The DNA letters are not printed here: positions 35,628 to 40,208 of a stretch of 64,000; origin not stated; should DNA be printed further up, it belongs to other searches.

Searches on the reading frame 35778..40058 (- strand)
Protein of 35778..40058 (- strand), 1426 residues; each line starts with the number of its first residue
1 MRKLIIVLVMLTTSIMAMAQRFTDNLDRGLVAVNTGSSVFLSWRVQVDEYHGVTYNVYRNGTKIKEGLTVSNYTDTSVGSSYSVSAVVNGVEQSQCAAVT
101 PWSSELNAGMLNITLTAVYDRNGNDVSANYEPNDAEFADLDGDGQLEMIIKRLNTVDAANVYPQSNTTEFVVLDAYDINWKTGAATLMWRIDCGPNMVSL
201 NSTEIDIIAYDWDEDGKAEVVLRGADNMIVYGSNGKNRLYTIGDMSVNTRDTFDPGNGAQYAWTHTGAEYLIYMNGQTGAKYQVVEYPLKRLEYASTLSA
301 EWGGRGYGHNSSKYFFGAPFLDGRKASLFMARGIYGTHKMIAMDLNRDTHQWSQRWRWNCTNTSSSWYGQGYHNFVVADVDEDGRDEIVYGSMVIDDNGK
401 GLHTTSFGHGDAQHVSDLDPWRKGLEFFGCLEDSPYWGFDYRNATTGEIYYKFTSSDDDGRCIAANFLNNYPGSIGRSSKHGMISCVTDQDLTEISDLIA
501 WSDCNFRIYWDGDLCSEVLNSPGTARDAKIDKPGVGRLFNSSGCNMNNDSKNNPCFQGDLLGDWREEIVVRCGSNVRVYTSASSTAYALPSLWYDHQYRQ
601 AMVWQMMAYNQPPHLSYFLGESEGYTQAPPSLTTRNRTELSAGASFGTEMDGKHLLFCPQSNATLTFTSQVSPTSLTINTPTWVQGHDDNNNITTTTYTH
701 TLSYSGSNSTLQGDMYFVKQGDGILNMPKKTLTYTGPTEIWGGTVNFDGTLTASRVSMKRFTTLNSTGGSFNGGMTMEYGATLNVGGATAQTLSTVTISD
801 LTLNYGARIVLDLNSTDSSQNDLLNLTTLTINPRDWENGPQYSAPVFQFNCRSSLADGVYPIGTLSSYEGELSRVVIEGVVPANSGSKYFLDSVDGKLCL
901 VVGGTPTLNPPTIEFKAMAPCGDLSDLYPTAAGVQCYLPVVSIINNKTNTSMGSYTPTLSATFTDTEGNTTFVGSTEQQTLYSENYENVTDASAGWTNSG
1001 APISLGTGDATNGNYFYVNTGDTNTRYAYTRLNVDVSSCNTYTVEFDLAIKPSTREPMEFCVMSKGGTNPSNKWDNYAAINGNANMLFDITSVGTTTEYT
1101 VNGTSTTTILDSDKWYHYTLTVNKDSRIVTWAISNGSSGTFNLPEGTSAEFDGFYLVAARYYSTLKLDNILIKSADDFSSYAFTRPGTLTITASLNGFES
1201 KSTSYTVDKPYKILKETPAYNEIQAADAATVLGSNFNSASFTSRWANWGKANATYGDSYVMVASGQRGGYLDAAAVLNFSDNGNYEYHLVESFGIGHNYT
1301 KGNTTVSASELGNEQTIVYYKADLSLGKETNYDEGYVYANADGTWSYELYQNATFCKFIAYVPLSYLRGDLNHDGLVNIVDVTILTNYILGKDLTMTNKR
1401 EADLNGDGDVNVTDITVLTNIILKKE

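Call 40: search_protein_families(library=pfam, proteins=[window:35778-40058:-], max_evalue=0.00001)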
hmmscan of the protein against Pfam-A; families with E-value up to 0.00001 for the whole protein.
window:35778-40058:- (1426 aa): 3 families
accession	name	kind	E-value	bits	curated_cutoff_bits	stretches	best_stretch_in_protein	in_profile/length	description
PF21348.3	RGL11_C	-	3.4e-106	356.4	27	1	124-622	16-483/490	Rhamnogalacturonan lyase family 11, C-terminal domain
PF18370.7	RGI_lyase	-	1.9e-24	86.2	27.8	1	23-102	3-86/86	Rhamnogalacturonan I lyases beta-sheet domain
PF00404.24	Dockerin_1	-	4.9e-12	46.3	22.9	1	1369-1423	2-57/57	Dockerin type I domain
